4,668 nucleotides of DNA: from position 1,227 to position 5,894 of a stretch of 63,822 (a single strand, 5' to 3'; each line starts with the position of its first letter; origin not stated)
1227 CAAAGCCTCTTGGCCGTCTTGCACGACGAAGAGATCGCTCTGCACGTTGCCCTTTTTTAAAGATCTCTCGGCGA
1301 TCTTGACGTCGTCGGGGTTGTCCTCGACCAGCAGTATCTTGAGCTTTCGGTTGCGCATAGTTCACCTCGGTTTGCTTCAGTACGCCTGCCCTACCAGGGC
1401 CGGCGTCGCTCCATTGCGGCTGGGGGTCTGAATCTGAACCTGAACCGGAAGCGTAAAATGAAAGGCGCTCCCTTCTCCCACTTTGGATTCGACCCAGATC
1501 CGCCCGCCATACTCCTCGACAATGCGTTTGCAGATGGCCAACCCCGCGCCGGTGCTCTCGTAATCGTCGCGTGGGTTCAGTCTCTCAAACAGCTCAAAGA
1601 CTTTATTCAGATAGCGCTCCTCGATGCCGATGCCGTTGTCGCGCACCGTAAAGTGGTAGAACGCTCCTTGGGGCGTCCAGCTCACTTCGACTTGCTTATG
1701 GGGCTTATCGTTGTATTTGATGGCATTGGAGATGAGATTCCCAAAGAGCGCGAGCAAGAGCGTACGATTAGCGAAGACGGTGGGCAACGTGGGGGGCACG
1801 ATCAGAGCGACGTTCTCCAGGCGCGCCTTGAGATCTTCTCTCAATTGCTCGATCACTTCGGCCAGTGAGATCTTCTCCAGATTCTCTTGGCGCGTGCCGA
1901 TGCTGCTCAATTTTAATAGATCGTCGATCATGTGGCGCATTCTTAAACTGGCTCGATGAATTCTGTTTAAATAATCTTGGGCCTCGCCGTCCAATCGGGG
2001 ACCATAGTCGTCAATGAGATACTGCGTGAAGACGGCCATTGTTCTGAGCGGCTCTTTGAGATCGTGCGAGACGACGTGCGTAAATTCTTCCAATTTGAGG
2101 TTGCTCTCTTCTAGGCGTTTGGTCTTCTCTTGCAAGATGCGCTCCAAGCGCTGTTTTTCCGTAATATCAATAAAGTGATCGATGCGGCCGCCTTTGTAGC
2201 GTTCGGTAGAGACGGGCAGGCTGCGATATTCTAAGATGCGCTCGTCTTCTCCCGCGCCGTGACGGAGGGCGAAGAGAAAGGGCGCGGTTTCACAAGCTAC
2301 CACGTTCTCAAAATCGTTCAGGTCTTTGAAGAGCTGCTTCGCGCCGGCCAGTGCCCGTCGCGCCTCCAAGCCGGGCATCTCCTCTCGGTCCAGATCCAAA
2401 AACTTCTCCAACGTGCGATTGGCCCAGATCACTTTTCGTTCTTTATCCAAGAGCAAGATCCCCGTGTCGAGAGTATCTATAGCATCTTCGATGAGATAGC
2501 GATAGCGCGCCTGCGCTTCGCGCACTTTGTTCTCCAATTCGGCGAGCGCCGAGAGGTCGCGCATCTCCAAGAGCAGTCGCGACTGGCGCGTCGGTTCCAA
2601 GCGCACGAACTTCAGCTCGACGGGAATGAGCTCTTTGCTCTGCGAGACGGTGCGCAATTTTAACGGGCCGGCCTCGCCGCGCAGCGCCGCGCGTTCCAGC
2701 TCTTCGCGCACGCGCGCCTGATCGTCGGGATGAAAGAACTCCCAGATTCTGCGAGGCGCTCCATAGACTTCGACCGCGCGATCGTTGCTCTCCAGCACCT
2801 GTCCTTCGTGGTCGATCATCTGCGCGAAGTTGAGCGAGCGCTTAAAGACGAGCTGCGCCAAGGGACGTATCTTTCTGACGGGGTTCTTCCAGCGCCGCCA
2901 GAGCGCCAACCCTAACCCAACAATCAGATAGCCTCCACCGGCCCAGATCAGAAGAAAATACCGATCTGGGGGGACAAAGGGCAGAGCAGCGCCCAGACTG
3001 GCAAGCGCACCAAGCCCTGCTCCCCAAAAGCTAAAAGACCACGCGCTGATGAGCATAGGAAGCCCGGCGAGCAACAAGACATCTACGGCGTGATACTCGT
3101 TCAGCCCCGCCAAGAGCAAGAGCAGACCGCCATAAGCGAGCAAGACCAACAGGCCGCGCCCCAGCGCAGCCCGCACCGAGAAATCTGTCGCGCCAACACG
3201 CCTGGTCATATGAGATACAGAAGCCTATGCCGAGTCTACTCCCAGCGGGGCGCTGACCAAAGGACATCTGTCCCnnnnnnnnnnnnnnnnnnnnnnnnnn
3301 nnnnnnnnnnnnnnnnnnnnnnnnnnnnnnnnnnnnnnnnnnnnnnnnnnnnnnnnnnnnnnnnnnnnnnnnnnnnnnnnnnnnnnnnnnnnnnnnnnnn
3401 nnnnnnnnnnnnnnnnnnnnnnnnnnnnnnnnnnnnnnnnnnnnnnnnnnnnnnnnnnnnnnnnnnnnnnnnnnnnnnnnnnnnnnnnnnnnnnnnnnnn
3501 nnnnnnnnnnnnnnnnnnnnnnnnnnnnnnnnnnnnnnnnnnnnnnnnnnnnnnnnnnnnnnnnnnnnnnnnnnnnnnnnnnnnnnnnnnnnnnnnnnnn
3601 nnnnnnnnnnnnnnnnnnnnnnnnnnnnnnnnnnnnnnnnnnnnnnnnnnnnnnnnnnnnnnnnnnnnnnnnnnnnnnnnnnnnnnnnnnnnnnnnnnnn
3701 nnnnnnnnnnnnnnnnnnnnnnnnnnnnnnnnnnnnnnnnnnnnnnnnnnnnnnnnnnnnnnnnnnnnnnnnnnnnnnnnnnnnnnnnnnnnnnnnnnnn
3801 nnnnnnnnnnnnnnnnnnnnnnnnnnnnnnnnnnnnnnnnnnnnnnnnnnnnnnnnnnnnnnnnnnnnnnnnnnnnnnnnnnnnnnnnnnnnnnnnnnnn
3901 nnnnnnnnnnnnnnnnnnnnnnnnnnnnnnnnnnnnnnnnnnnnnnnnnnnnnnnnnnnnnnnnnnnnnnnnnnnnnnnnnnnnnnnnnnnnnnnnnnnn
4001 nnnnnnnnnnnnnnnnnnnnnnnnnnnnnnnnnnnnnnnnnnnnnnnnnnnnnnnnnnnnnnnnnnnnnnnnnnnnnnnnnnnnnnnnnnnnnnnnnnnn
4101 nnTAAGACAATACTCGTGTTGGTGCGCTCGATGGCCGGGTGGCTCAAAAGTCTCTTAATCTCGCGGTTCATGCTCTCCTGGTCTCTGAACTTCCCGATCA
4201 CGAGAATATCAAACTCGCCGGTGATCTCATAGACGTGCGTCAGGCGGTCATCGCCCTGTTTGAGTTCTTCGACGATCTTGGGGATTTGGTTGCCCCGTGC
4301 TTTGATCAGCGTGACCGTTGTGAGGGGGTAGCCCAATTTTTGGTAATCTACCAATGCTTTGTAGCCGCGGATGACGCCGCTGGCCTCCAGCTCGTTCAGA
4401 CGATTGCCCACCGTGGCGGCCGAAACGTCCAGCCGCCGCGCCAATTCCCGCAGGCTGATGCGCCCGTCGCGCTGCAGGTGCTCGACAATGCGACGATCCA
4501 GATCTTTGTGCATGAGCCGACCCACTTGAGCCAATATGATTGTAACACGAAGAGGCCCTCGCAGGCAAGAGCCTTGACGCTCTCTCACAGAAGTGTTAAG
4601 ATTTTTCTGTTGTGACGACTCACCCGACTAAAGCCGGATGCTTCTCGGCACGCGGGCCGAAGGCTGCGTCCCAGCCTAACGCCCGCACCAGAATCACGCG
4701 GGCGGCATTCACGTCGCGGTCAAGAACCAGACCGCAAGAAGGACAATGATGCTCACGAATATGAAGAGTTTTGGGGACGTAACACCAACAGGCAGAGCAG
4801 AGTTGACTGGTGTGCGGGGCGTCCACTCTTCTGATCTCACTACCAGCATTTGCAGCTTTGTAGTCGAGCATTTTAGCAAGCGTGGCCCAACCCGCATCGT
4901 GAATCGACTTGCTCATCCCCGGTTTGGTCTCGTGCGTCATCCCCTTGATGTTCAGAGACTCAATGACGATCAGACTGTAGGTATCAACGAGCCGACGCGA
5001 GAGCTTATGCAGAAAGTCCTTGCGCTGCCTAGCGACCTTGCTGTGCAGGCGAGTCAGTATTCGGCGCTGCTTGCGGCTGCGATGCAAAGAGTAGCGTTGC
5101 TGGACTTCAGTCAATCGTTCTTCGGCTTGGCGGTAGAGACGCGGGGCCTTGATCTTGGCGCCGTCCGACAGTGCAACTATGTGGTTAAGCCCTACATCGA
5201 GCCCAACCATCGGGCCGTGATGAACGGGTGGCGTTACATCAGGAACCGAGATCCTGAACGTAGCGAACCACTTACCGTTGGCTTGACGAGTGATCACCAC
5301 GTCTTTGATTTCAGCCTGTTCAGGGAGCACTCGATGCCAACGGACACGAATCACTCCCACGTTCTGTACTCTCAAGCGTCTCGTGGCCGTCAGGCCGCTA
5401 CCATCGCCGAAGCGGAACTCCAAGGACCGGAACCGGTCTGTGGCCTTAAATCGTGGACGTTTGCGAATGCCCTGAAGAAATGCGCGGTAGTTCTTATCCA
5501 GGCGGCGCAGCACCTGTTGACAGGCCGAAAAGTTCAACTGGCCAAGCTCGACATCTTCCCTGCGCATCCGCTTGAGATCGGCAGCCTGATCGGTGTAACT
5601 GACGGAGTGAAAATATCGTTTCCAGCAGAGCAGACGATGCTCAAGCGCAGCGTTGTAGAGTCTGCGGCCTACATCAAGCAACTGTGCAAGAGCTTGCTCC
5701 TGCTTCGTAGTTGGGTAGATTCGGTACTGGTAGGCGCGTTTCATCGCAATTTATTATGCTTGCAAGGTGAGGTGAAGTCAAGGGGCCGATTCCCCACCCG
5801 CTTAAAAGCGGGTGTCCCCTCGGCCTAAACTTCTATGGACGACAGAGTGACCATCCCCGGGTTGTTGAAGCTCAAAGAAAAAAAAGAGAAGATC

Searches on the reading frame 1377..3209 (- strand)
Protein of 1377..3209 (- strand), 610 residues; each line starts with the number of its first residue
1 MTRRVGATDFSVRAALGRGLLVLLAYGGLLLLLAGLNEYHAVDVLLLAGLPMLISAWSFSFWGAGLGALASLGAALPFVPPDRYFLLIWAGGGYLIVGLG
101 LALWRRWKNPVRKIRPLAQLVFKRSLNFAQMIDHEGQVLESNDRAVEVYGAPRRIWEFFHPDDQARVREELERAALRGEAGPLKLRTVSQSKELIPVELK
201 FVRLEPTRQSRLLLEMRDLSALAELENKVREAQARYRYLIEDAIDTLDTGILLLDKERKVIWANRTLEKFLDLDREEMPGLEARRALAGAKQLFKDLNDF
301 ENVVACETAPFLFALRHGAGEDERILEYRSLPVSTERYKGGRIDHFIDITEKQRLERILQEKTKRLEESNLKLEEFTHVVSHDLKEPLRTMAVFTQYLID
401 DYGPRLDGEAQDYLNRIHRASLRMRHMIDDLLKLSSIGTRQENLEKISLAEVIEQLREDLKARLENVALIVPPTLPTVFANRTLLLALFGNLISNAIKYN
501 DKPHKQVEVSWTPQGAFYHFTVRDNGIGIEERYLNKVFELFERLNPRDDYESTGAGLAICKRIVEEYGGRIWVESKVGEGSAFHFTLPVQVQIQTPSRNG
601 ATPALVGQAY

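Call 28: search_protein_families(library=pfam, proteins=[window:1377-3209:-], max_evalue=0.00001)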
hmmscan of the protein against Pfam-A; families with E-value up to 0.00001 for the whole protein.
window:1377-3209:- (610 aa): 6 families
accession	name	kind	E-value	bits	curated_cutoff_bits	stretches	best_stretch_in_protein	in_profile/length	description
PF02518.31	HATPase_c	-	3.6e-25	89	26.4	1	483-590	4-110/111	Histidine kinase-, DNA gyrase B-, and HSP90-like ATPase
PF00512.31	HisKA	-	4.6e-14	52.7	26.9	1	373-438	2-64/66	His Kinase A (phospho-acceptor) domain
PF08448.16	PAS_4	-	2.1e-07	31.6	23.1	0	245-353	2-109/110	PAS fold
PF13188.13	PAS_8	-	5e-07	29.8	21.8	0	239-287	2-47/65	PAS domain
PF13426.13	PAS_9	-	1e-06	29.4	27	0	249-292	2-41/103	PAS domain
PF00989.32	PAS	-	1.6e-06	28.5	22.6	0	242-287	5-50/113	PAS fold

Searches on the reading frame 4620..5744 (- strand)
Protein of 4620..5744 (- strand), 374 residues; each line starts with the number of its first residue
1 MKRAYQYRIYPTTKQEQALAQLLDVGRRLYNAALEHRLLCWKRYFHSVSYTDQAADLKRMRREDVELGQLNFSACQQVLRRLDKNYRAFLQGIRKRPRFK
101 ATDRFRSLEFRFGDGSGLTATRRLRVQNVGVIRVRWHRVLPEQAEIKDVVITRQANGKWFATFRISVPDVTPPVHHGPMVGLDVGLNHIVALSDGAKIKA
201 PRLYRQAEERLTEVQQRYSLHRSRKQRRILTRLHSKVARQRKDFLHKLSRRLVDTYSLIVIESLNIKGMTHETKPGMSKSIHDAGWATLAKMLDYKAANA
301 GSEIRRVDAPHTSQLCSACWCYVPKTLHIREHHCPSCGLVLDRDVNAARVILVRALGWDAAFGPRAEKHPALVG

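Call 28: search_protein_families(library=pfam, proteins=[window:4620-5744:-], max_evalue=0.00001)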
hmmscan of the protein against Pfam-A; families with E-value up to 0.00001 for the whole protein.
window:4620-5744:- (374 aa): 3 families
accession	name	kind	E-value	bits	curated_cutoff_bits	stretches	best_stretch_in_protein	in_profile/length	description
PF01385.25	OrfB_IS605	-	4e-24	85.6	30.5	1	163-270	2-117/120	Probable transposase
PF07282.18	Cas12f1-like_TNB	-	2.8e-20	72.6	26.3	1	286-351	1-60/60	Cas12f1-like, TNB domain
PF12323.14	HTH_OrfB_IS605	-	2.5e-11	43.3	21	1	1-37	1-38/47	Helix-turn-helix domain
